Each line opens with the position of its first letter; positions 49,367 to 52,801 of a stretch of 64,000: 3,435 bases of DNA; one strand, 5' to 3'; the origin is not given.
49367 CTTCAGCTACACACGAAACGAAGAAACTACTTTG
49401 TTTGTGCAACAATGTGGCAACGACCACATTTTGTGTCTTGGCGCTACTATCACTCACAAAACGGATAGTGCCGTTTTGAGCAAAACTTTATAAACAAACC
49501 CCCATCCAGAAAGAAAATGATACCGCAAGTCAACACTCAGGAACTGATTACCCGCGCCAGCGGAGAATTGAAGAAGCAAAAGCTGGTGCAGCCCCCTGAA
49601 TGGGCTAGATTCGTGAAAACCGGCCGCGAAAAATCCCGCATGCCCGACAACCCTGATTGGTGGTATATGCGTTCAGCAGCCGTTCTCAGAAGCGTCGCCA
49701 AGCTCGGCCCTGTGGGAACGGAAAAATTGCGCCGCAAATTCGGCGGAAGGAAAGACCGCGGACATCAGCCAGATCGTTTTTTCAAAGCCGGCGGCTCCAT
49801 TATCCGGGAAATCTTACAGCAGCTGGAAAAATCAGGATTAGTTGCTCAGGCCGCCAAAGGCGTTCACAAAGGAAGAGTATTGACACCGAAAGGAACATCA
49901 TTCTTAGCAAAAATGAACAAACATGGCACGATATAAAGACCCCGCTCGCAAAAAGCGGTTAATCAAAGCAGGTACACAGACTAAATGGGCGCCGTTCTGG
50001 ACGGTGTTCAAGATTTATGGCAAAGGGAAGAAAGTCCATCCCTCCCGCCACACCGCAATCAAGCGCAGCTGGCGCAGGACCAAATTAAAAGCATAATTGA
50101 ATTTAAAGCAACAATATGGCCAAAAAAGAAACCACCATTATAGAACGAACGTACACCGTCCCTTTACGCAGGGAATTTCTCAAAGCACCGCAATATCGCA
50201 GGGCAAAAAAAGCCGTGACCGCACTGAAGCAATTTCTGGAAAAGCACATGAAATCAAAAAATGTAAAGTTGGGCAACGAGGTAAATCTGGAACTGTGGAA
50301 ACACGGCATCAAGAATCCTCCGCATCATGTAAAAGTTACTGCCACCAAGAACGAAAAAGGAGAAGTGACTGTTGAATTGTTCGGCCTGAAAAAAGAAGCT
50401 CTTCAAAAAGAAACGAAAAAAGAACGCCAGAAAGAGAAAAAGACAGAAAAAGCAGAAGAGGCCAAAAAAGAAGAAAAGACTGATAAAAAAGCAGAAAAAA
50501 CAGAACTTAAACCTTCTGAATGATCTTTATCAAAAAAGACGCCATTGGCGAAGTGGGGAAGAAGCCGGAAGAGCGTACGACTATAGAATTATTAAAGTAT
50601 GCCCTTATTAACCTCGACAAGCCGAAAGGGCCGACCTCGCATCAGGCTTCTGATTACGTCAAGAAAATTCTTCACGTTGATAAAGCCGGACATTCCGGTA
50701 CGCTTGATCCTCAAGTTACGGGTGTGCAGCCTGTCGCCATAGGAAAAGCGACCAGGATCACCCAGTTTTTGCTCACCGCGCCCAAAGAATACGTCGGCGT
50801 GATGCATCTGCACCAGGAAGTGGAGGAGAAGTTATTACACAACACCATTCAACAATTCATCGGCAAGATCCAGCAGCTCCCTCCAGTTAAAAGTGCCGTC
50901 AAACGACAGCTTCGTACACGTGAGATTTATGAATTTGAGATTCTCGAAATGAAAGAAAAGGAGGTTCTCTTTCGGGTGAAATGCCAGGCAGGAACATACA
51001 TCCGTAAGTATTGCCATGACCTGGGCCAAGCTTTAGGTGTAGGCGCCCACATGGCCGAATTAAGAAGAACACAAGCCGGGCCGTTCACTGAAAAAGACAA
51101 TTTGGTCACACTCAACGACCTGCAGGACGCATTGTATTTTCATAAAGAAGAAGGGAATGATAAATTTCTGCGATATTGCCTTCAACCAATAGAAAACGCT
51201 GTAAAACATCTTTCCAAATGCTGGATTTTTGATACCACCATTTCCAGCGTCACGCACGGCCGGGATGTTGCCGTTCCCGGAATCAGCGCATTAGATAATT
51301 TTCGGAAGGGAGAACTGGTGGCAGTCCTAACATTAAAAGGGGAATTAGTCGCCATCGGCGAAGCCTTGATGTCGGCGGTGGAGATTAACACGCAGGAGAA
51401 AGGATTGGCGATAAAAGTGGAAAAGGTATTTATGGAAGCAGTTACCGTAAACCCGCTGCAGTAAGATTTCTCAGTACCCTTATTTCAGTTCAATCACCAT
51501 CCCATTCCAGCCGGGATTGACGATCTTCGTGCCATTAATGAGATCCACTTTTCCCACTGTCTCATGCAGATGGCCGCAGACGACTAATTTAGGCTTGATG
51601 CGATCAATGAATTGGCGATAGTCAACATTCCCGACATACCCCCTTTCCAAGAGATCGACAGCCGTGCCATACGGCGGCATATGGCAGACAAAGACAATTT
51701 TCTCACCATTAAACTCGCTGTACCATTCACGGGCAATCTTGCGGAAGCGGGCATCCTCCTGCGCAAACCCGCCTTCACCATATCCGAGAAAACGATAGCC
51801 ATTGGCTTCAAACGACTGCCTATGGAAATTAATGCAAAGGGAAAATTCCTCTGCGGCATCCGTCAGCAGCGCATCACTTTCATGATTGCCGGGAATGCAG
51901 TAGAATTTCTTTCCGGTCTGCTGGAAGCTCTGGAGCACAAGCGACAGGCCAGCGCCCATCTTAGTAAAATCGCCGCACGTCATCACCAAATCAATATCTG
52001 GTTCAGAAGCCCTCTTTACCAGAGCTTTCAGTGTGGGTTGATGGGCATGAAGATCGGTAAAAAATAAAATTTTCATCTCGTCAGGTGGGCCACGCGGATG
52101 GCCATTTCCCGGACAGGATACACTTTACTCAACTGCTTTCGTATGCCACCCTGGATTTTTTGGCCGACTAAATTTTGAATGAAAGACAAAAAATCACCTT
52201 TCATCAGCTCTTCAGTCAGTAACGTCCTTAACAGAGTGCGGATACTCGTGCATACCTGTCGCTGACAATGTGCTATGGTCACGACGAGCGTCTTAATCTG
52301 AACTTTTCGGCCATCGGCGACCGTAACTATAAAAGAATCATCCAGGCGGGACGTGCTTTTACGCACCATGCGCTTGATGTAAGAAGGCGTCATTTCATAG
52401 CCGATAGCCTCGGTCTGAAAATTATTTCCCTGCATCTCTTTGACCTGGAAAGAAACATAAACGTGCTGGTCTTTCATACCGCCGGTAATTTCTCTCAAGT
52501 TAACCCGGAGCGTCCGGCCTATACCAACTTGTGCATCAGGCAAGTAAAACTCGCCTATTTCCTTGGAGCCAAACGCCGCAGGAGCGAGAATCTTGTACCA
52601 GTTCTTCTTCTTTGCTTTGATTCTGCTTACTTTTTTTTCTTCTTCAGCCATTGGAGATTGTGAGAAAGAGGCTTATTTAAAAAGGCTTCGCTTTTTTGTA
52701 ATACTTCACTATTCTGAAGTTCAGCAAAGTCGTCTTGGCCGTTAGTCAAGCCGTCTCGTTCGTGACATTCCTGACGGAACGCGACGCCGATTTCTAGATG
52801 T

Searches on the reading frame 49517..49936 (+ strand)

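Call 14: search_protein_families(library=pfam, proteins=[window:49517-49936:+], max_evalue=0.001)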
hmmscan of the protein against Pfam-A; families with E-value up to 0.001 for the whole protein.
window:49517-49936:+ (139 aa): 1 family
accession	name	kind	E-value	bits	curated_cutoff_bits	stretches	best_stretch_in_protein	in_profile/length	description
PF01090.25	Ribosomal_S19e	-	7.9e-45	152.4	29.4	1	3-134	3-131/137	Ribosomal protein S19e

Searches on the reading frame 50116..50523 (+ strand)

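Call 14: search_protein_families(library=pfam, proteins=[window:50116-50523:+], max_evalue=0.001)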
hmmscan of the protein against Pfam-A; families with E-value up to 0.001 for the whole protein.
window:50116-50523:+ (135 aa): 1 family
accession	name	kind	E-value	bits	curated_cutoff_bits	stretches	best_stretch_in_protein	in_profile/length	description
PF01198.24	Ribosomal_L31e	-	1.3e-14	54.6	25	1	10-78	4-72/82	Ribosomal protein L31e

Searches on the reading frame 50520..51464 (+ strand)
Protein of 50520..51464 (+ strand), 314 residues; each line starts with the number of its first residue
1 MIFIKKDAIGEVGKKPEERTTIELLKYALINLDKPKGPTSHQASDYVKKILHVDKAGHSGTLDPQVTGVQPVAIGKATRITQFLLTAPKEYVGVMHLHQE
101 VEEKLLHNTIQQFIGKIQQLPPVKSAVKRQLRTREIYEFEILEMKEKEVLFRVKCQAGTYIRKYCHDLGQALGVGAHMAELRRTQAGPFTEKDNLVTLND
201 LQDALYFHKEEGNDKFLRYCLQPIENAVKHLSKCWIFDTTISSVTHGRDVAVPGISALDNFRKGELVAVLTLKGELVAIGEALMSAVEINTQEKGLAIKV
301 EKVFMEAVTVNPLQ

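Call 14: search_protein_families(library=pfam, proteins=[window:50520-51464:+], max_evalue=0.001)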
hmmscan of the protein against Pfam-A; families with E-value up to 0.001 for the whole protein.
window:50520-51464:+ (314 aa): 5 families
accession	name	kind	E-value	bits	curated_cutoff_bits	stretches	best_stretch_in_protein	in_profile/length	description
PF01509.24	TruB_N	-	3.4e-29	102.6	27.3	1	48-161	1-149/149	TruB family pseudouridylate synthase (N terminal domain)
PF16198.10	TruB_C_2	-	8.4e-26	90.3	29.3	1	162-228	1-65/66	tRNA pseudouridylate synthase B C-terminal domain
PF01472.26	PUA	-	1.2e-15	57.6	24.8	1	238-303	7-73/74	PUA domain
PF08068.17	DKCLD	-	1.1e-09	38.7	27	1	11-42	25-56/58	DKCLD (NUC011) domain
PF21238.2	Pus10_C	-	1.1e-08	35.3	27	1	65-166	100-203/232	Pus10, C-terminal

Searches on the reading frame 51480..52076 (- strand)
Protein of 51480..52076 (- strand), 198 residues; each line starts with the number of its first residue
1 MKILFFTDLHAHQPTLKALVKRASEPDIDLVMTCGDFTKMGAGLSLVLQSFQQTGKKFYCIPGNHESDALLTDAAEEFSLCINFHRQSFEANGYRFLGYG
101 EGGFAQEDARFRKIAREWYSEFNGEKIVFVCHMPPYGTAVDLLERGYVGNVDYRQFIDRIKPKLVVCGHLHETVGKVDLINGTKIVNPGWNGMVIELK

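Call 15: search_protein_families(library=pfam, proteins=[window:51480-52076:-], max_evalue=0.001)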
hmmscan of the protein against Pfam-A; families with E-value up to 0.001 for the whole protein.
window:51480-52076:- (198 aa): 3 families
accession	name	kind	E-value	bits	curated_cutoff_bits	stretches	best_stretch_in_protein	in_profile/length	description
PF00149.33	Metallophos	-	2.8e-19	70.8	21.5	1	1-172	1-190/191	Calcineurin-like phosphoesterase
PF12850.12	Metallophos_2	-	1.7e-14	54.6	27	1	1-189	1-133/154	Calcineurin-like phosphoesterase superfamily domain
PF14582.11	Metallophos_3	-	3.2e-07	30.4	28.2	1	57-189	91-237/259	Metallophosphoesterase, calcineurin superfamily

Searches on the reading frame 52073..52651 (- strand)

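Call 15: search_protein_families(library=pfam, proteins=[window:52073-52651:-], max_evalue=0.001)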
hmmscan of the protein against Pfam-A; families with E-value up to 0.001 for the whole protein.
window:52073-52651:- (192 aa): 1 family
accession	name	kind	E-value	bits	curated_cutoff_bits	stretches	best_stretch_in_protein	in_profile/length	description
PF01015.23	Ribosomal_S3Ae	-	1.3e-42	146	29.3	1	7-186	4-183/191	Ribosomal S3Ae family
